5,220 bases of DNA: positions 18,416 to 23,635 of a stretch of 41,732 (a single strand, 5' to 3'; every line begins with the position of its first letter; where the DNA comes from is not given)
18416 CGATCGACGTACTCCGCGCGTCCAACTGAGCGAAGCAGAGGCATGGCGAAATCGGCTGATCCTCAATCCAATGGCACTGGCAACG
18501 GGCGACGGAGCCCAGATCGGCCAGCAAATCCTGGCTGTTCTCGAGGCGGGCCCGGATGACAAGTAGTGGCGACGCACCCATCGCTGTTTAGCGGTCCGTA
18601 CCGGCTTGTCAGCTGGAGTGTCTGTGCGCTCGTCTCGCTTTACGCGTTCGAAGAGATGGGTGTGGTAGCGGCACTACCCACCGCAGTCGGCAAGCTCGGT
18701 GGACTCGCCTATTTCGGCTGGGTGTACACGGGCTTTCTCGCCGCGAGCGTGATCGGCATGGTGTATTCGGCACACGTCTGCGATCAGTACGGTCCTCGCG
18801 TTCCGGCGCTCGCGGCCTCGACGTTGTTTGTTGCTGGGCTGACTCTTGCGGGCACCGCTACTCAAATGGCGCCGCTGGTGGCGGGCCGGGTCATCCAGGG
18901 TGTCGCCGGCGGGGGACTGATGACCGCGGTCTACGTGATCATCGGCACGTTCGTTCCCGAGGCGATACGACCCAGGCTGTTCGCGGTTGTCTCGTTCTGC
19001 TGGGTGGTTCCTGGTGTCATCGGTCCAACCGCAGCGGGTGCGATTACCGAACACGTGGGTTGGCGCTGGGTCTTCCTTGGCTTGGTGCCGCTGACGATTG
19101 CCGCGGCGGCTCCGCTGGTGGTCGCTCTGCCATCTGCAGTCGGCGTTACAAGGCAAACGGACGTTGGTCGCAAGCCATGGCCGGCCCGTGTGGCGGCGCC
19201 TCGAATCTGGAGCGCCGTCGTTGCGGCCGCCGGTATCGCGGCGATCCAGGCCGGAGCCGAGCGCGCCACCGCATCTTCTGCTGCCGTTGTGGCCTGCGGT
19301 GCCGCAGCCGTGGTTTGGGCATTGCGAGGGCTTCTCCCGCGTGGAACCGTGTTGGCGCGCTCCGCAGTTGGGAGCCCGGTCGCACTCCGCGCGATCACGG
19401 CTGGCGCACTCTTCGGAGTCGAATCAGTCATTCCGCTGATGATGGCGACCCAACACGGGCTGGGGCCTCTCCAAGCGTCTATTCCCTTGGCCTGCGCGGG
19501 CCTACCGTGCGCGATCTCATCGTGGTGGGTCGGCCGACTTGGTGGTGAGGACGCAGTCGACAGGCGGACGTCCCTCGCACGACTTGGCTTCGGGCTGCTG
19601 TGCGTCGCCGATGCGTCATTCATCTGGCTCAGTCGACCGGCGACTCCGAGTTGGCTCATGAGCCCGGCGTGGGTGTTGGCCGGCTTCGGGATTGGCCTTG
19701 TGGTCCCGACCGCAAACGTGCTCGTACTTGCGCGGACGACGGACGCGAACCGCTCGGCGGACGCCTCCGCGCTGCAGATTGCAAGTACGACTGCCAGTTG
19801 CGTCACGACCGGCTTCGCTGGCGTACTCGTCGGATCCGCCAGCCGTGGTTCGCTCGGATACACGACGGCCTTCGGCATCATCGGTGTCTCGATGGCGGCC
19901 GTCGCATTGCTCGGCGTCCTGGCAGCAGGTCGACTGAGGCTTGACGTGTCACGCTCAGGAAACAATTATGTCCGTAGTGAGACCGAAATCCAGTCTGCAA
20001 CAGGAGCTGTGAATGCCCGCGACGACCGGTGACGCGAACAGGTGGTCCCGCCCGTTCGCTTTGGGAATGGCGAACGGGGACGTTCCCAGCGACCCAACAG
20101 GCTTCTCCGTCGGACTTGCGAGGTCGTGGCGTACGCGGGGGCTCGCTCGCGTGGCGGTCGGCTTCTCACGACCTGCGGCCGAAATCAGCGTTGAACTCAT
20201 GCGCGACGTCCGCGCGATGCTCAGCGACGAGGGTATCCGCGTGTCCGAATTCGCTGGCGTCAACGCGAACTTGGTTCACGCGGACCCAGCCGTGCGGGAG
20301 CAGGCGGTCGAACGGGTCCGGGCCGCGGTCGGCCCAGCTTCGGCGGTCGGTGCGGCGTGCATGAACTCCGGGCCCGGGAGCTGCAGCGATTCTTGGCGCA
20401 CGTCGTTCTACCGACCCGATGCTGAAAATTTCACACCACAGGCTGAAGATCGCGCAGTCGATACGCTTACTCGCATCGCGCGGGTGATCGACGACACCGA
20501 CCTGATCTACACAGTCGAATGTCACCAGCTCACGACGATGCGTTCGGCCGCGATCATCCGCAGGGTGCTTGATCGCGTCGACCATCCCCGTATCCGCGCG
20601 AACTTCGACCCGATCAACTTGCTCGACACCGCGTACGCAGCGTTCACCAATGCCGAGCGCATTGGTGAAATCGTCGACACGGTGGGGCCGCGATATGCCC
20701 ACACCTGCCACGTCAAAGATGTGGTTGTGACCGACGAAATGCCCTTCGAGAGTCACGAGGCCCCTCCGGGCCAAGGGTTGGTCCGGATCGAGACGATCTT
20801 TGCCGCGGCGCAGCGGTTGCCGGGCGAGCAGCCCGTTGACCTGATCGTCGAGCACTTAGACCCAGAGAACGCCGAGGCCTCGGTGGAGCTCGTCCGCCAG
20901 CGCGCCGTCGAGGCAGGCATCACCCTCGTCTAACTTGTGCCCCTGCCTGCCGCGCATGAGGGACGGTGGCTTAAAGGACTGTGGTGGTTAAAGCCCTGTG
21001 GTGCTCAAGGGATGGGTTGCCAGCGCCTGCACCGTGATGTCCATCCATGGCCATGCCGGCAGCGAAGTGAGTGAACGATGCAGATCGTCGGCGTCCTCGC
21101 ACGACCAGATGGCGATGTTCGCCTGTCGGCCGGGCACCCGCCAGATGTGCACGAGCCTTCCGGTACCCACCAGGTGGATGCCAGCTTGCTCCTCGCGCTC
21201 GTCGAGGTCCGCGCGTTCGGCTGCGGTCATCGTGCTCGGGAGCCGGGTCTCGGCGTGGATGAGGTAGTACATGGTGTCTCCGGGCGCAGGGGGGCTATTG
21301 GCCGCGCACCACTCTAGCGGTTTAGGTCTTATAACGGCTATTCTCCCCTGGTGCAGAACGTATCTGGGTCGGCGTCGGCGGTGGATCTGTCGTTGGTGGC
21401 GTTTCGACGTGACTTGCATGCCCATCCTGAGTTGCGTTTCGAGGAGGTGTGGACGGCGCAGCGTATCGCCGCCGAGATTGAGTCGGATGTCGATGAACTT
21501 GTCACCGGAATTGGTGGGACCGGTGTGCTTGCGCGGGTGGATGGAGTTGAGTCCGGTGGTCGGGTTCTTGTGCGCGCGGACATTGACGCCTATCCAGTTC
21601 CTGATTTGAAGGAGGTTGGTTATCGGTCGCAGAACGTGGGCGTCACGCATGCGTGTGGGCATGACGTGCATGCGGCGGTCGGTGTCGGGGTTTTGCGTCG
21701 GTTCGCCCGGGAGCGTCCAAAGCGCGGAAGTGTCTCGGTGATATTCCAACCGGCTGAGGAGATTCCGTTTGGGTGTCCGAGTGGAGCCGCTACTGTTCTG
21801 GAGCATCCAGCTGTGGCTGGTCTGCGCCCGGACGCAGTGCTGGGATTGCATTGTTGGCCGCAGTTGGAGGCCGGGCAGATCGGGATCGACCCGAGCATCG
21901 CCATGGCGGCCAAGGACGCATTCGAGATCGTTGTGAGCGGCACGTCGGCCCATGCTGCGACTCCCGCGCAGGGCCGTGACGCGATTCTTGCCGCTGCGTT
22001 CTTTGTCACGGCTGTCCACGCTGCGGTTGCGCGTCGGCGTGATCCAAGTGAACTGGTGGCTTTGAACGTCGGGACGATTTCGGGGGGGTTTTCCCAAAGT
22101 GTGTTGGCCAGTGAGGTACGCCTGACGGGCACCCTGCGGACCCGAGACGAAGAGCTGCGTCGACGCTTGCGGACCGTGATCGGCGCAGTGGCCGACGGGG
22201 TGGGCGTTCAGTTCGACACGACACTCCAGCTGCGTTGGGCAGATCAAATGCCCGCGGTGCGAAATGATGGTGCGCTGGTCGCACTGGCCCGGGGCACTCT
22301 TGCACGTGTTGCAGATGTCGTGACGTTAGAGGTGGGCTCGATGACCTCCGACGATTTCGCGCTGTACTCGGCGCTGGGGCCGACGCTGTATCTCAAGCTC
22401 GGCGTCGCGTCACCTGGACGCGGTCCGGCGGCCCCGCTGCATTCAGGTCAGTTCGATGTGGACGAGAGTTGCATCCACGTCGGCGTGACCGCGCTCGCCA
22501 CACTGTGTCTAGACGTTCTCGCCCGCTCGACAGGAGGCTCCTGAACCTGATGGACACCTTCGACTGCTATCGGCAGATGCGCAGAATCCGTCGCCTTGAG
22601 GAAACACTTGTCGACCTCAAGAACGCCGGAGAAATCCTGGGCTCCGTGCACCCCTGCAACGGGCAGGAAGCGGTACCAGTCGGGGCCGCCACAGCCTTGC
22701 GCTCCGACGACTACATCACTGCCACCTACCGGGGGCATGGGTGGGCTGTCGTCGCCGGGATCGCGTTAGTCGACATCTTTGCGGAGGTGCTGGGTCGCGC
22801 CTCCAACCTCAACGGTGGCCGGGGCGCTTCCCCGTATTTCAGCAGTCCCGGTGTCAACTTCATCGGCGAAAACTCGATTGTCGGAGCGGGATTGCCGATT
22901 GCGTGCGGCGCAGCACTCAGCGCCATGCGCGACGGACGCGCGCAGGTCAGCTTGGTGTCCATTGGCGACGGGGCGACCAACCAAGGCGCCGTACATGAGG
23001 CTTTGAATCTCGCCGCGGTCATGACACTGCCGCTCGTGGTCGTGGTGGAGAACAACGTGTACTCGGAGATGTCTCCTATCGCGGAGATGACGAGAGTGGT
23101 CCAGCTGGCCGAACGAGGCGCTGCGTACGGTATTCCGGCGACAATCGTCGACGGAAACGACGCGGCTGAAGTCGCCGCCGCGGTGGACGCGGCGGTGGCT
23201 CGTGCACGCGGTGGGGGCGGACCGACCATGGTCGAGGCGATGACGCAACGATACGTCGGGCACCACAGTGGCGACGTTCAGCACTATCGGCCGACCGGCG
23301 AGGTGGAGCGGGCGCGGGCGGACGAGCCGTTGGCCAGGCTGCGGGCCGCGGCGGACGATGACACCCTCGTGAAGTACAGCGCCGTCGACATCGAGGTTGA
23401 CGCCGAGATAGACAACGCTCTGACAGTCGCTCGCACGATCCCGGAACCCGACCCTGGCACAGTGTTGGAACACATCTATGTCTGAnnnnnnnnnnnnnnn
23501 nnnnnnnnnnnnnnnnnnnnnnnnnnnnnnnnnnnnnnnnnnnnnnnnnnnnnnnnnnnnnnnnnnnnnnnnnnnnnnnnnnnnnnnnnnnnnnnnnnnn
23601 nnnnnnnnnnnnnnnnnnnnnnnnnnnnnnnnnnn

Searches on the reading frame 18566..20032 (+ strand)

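Call 11: search_protein_families(library=pfam, proteins=[window:18566-20032:+])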
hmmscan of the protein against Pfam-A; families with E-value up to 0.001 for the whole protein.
window:18566-20032:+ (488 aa): 2 families
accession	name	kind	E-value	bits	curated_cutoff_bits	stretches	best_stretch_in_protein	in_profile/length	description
PF07690.21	MFS_1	-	5e-33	114.9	33.4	2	21-325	3-261/347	Major Facilitator Superfamily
PF00083.30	Sugar_tr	-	2e-06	27.4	22.3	1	49-181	47-185/452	Sugar (and other) transporter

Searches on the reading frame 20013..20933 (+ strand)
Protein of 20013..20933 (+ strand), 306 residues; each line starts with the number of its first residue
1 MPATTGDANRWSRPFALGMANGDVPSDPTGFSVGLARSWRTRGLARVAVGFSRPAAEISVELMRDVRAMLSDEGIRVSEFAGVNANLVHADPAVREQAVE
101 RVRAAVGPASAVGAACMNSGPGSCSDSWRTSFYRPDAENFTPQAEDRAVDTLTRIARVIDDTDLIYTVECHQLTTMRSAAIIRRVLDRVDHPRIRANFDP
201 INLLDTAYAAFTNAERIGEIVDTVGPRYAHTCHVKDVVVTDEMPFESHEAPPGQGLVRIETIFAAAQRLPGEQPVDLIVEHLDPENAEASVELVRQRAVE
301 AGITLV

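Call 12: search_protein_families(library=pfam, proteins=[window:20013-20933:+])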
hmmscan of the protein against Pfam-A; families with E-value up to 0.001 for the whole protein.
window:20013-20933:+ (306 aa): 1 family
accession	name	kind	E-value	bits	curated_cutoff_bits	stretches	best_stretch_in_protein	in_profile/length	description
PF01261.30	AP_endonuc_2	-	8e-23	81.9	31.1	1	56-295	23-247/249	Xylose isomerase-like TIM barrel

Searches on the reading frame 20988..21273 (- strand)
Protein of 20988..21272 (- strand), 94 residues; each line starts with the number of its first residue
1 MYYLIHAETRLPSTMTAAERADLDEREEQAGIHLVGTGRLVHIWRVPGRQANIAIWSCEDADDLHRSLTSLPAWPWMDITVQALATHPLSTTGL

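Call 12: search_protein_families(library=pfam, proteins=[window:20988-21273:-])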
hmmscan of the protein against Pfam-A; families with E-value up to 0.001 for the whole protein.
window:20988-21273:- (95 aa): 0 families

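Call 30: search_protein_families(library=ncbifam, proteins=[window:20988-21273:-], max_evalue=0.01)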
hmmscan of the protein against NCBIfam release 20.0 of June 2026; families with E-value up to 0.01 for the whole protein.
window:20988-21273:- (95 aa): 0 families

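Call 91: search_protein_families(library=pfam, proteins=[window:20988-21272:-], max_evalue=0.01)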
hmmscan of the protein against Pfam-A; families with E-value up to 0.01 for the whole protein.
window:20988-21272:- (94 aa): 1 family
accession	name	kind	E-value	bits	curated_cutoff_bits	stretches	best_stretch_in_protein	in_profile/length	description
PF02426.22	MIase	-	1.5e-27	96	26.7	1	1-88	1-88/90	Muconolactone delta-isomerase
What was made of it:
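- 20988..21272 (-): Muconolactone-isomerase-like gene, divergent from M20. PF02426, E 1.5e-27 (call 91).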

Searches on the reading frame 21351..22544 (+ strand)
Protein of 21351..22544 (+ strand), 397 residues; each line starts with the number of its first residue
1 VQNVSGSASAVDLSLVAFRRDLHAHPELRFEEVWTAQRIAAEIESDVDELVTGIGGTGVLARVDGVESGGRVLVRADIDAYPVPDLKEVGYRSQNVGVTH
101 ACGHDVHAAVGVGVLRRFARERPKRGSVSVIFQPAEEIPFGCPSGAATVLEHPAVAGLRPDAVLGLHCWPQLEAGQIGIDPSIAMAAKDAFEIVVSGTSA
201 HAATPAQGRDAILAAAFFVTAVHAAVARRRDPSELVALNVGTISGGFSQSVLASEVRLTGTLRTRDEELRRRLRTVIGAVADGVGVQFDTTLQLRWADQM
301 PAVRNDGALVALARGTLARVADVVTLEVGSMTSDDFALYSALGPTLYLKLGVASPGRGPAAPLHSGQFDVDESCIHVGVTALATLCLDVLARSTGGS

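Call 12: search_protein_families(library=pfam, proteins=[window:21351-22544:+])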
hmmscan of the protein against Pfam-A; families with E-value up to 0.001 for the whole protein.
window:21351-22544:+ (397 aa): 2 families
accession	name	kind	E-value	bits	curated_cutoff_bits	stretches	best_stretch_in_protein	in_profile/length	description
PF01546.33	Peptidase_M20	-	4.4e-28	99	24.6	1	73-386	1-204/206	Peptidase family M20/M25/M40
PF07687.19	M20_dimer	-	4.6e-10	39.8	21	1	191-277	9-95/107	Peptidase dimerisation domain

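Call 17: find_homologous_proteins(query=window:21351-22544:+, max_evalue=1e-30)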
Query window:21351-22544:+ (397 aa): 6427 proteins with E <= 1e-30 among 8000 candidates; the best 120 are listed.
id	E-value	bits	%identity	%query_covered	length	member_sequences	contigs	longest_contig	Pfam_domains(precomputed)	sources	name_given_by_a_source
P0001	2.6e-252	854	99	100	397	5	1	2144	PF01546.34,PF07687.20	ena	-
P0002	1.7e-218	743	86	100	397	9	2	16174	PF01546.34,PF07687.20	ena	-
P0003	6.0e-217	738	85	100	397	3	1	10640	PF01546.34,PF07687.20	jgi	jgi:amidohydrolase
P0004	8.3e-180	616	75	96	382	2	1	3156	PF01546.34,PF07687.20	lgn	-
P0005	6.4e-179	613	89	79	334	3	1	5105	PF01546.34,PF07687.20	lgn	-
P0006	4.7e-178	610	87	80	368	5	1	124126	PF01546.34,PF07687.20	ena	-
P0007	6.0e-174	596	72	97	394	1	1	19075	PF01546.34,PF07687.20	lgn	-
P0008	1.0e-168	579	70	98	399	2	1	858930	PF01546.34,PF07687.20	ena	-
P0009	1.1e-164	566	68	97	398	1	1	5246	PF01546.34,PF07687.20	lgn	-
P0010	2.4e-163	561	72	92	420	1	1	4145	PF01546.34,PF07687.20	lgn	-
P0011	3.1e-162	558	68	97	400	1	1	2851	PF01546.34,PF07687.20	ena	-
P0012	4.1e-159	547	68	97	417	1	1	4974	PF01546.34,PF07687.20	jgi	-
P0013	8.5e-158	543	69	96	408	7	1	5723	PF01546.34,PF07687.20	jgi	jgi:amidohydrolase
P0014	8.7e-156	537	67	97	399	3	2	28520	PF01546.34,PF07687.20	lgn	-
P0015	2.9e-153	528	66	96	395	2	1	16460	PF01546.34,PF07687.20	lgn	-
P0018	9.6e-140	484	62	96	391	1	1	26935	PF01546.34,PF07687.20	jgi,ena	-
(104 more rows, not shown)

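Call 18: find_encoding_contigs(protein=P0002, flank=8000, max_places=3)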
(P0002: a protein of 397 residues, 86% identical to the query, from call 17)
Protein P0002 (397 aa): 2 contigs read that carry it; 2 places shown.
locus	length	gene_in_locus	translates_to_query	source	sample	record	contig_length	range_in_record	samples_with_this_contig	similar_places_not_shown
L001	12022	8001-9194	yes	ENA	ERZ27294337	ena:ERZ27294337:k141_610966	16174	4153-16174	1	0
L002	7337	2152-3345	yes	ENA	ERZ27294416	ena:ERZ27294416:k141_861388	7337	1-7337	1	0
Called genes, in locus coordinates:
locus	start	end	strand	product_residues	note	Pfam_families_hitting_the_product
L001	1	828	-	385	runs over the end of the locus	PF01321:Creatinase_N, PF00557:Peptidase_M24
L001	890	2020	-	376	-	PF02746:MR_MLE_N, PF13378:MR_MLE_C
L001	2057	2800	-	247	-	PF00106:adh_short, PF08659:KR, PF01370:Epimerase (weak), PF13561:adh_short_C2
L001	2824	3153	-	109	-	PF05336:rhaM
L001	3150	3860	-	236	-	PF00106:adh_short, PF08659:KR (weak), PF13561:adh_short_C2, PF23441:SDR (weak)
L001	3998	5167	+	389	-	-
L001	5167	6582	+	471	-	PF00083:Sugar_tr (weak), PF07690:MFS_1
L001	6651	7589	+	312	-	PF01261:AP_endonuc_2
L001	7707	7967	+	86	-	-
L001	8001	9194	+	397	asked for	PF01546:Peptidase_M20, PF07687:M20_dimer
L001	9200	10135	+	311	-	PF00676:E1_dh, PF13292:DXP_synthase_N (weak)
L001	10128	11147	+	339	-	PF02779:Transket_pyr, PF02780:Transketolase_C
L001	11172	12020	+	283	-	?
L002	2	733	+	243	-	?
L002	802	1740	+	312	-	PF01261:AP_endonuc_2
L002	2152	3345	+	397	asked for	PF01546:Peptidase_M20, PF07687:M20_dimer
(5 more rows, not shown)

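Call 19: find_encoding_contigs(protein=P0003, flank=8000, max_places=3)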
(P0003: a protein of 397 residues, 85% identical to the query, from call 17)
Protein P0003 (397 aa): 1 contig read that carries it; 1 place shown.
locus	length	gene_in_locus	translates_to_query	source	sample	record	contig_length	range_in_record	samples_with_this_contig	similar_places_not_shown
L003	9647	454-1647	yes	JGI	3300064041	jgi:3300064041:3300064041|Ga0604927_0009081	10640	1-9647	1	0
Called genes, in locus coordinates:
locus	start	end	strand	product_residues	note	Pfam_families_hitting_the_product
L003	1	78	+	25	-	?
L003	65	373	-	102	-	PF02426:MIase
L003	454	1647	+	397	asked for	PF01546:Peptidase_M20, PF07687:M20_dimer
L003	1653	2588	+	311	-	PF00676:E1_dh, PF13292:DXP_synthase_N (weak), PF02775:TPP_enzyme_C (faint)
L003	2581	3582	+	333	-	PF02779:Transket_pyr, PF02780:Transketolase_C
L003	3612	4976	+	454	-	-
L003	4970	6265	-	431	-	PF07969:Amidohydro_3 (faint), PF01979:Amidohydro_1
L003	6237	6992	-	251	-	PF00106:adh_short, PF08659:KR (weak), PF23441:SDR (faint), PF13561:adh_short_C2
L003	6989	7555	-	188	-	PF07336:ABATE, PF11706:zf-CGNR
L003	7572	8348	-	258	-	PF02633:Creatininase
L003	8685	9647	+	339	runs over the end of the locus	PF08240:ADH_N, PF16912:Glu_dehyd_C (weak), PF00107:ADH_zinc_N, PF13602:ADH_zinc_N_2 (weak)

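Call 20: find_encoding_contigs(protein=P0008, flank=10000, max_places=3)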
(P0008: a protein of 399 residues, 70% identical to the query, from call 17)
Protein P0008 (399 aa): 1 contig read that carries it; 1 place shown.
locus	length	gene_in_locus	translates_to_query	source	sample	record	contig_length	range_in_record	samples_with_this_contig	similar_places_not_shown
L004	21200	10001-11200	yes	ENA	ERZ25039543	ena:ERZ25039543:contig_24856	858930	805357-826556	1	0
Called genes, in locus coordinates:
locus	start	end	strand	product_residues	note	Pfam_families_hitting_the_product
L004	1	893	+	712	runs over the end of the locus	-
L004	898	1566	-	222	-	-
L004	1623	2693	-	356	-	PF00701:DHDPS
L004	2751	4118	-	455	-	PF01425:Amidase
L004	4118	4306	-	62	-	-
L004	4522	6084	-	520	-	PF00501:AMP-binding, PF13193:AMP-binding_C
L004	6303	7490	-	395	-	-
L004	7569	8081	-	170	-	-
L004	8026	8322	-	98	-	-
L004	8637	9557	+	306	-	PF01261:AP_endonuc_2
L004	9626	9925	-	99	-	PF02426:MIase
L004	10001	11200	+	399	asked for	PF01546:Peptidase_M20, PF07687:M20_dimer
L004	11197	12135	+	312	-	PF00676:E1_dh, PF13292:DXP_synthase_N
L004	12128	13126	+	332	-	PF02779:Transket_pyr, PF02780:Transketolase_C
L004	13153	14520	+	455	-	-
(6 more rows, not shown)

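Call 26: find_encoding_contigs(protein=P0007, flank=8000, max_places=2)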
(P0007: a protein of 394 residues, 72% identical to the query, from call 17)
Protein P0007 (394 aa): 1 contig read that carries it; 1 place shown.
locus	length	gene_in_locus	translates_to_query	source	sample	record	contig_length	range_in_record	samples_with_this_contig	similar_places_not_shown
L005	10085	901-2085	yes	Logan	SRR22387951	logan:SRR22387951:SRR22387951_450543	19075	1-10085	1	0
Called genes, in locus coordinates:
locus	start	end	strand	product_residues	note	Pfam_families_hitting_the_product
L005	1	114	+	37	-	?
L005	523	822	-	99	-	PF02426:MIase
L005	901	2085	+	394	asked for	PF01546:Peptidase_M20, PF07687:M20_dimer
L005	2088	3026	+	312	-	PF00676:E1_dh, PF13292:DXP_synthase_N (weak)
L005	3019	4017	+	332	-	PF02779:Transket_pyr, PF02780:Transketolase_C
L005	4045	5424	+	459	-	-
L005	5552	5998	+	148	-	-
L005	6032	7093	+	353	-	PF01261:AP_endonuc_2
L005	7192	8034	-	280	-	PF04909:Amidohydro_2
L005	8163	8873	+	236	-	PF00106:adh_short, PF08659:KR (faint), PF23441:SDR (faint), PF13561:adh_short_C2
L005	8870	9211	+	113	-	PF05336:rhaM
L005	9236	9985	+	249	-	PF00106:adh_short, PF08659:KR, PF13561:adh_short_C2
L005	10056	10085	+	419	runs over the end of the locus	PF01321:Creatinase_N, PF00557:Peptidase_M24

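Call 27: find_encoding_contigs(protein=P0014, flank=8000, max_places=2)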
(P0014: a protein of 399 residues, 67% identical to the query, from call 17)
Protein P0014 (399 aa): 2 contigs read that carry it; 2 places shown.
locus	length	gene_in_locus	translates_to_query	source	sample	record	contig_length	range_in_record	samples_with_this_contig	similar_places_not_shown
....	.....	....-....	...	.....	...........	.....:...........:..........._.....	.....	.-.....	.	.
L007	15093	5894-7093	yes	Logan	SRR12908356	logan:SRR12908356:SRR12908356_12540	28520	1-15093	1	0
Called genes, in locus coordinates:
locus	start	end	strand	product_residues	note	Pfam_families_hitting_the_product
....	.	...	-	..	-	?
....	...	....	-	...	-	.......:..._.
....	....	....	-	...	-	-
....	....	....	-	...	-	-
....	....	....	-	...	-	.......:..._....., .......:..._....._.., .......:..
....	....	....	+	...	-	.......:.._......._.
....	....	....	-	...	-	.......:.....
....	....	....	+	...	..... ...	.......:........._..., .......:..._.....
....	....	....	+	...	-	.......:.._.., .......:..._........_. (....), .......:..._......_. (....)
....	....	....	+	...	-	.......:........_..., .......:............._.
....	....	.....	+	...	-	-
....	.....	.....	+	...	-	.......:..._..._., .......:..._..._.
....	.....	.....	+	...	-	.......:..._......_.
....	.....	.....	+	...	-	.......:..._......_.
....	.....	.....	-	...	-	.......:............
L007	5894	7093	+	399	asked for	PF01546:Peptidase_M20, PF07687:M20_dimer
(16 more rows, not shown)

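Call 28: find_encoding_contigs(protein=P0018, flank=8000, max_places=2)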
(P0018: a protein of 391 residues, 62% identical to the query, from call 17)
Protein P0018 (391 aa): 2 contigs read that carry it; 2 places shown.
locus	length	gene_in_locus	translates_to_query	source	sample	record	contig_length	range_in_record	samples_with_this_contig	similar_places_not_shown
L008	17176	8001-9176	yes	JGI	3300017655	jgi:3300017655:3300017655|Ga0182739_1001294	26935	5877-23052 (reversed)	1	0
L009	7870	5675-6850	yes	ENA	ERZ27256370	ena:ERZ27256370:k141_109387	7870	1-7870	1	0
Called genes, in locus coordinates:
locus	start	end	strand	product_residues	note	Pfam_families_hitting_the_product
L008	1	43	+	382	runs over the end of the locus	PF10282:Lactonase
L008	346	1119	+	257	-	-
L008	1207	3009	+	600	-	PF04542:Sigma70_r2, PF08281:Sigma70_r4_2, PF13490:zf-HC2 (weak)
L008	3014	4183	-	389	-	PF01594:AI-2E_transport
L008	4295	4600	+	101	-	PF01817:CM_2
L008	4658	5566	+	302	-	PF01261:AP_endonuc_2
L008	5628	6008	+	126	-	PF13340:DUF4096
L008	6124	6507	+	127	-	PF01609:DDE_Tnp_1, PF13586:DDE_Tnp_1_2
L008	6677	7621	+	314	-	PF13011:LZ_Tnp_IS481 (weak), PF13384:HTH_23 (faint), PF13518:HTH_28 (weak), PF13551:HTH_29 (faint), PF13565:HTH_32, PF00665:rve, PF13683:rve_3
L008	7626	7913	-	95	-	PF02426:MIase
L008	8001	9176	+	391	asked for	PF01546:Peptidase_M20, PF07687:M20_dimer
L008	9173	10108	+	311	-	PF00676:E1_dh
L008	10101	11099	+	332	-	PF02779:Transket_pyr, PF02780:Transketolase_C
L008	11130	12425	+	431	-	-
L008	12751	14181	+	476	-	PF00496:SBP_bac_5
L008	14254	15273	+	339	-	PF19300:BPD_transp_1_N, PF00528:BPD_transp_1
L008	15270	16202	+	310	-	PF00528:BPD_transp_1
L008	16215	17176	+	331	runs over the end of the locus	PF00005:ABC_tran, PF08352:oligo_HPY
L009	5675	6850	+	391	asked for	PF01546:Peptidase_M20, PF07687:M20_dimer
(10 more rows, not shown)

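Call 30: search_protein_families(library=ncbifam, proteins=[window:21351-22544:+], max_evalue=0.01)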
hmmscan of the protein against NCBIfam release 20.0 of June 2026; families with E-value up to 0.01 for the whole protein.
window:21351-22544:+ (397 aa): 17 families
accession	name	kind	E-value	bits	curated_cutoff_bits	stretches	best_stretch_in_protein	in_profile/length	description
TIGR01891.1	amidohydrolases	subfamily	3.8e-79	266.5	153.75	1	16-378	2-366/366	amidohydrolase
NF040868.1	carboxypep_CpsA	equivalog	2.4e-67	227.4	500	1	4-387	4-387/391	carboxypeptidase CpsA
NF038260.1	ectoine_DoeB_2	equivalog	5.2e-59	200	550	1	16-385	9-375/378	N(2)-acetyl-L-2,4-diaminobutanoate deacetylase DoeB2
NF005602.0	PRK07338.1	equivalog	1e-09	37.5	357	1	186-292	203-306/409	hydrolase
TIGR01910.1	DapE-ArgE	subfamily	8e-08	31.9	217.6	1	191-321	181-319/373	ArgE/DapE family deacylase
NF006775.0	PRK09290.2-5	equivalog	1.3e-07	30.7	479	1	170-318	201-349/419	allantoate amidohydrolase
NF006769.0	PRK09290.1-3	subfamily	1.6e-07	30.3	452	1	172-316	201-345/417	allantoate amidohydrolase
TIGR01892.1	AcOrn-deacetyl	equivalog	2e-07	30.4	297.7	1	188-325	169-316/365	acetylornithine deacetylase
NF058540.1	Ncarbamyl_ErtE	equivalog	2.6e-06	26.3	520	1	171-333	200-361/418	N-carbamyl-l-glutamate amidohydrolase ErtE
TIGR01879.1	hydantase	subfamily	2.2e-05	23.6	204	1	175-312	194-332/401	hydantoinase/carbamoylase family amidase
NF009531.0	PRK12893.1-5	equivalog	3.8e-05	22.3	486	1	167-331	190-356/421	Zn-dependent hydrolase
TIGR01900.1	dapE-gram_pos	equivalog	6.4e-05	22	304.2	1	37-288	23-268/351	succinyl-diaminopimelate desuccinylase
NF006772.0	PRK09290.2-1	subfamily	0.00016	20.6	424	1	173-320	206-353/430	allantoate amidohydrolase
NF006402.0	PRK08651.1-5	equivalog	0.00039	19.5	369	1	183-291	158-277/369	succinyl-diaminopimelate desuccinylase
NF006771.0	PRK09290.1-5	subfamily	0.00067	18.3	399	1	176-284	205-311/413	allantoate amidohydrolase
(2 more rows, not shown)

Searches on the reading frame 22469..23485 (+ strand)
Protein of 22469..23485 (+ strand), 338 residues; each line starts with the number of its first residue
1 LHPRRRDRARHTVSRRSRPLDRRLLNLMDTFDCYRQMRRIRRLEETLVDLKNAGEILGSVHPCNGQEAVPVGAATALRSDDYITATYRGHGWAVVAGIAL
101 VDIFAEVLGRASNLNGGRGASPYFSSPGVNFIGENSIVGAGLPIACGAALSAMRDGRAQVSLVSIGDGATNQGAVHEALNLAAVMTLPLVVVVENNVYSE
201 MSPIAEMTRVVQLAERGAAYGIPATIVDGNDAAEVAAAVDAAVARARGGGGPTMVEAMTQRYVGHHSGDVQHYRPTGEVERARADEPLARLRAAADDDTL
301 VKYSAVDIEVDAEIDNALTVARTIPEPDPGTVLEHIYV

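Call 12: search_protein_families(library=pfam, proteins=[window:22469-23485:+])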
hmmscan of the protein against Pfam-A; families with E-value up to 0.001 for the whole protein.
window:22469-23485:+ (338 aa): 4 families
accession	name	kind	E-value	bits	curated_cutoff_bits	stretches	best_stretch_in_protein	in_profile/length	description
PF00676.26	E1_dh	-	3.3e-68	230.3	22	1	35-329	1-299/300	Dehydrogenase E1 component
PF13292.11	DXP_synthase_N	-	1.9e-06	27.8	21.2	1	140-264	115-244/274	1-deoxy-D-xylulose-5-phosphate synthase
PF02775.26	TPP_enzyme_C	-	2.8e-05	24.4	21.9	1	136-246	28-127/151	Thiamine pyrophosphate enzyme, C-terminal TPP binding domain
PF00456.26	Transketolase_N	-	0.0001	21.9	22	1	162-259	148-243/334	Transketolase, thiamine diphosphate binding domain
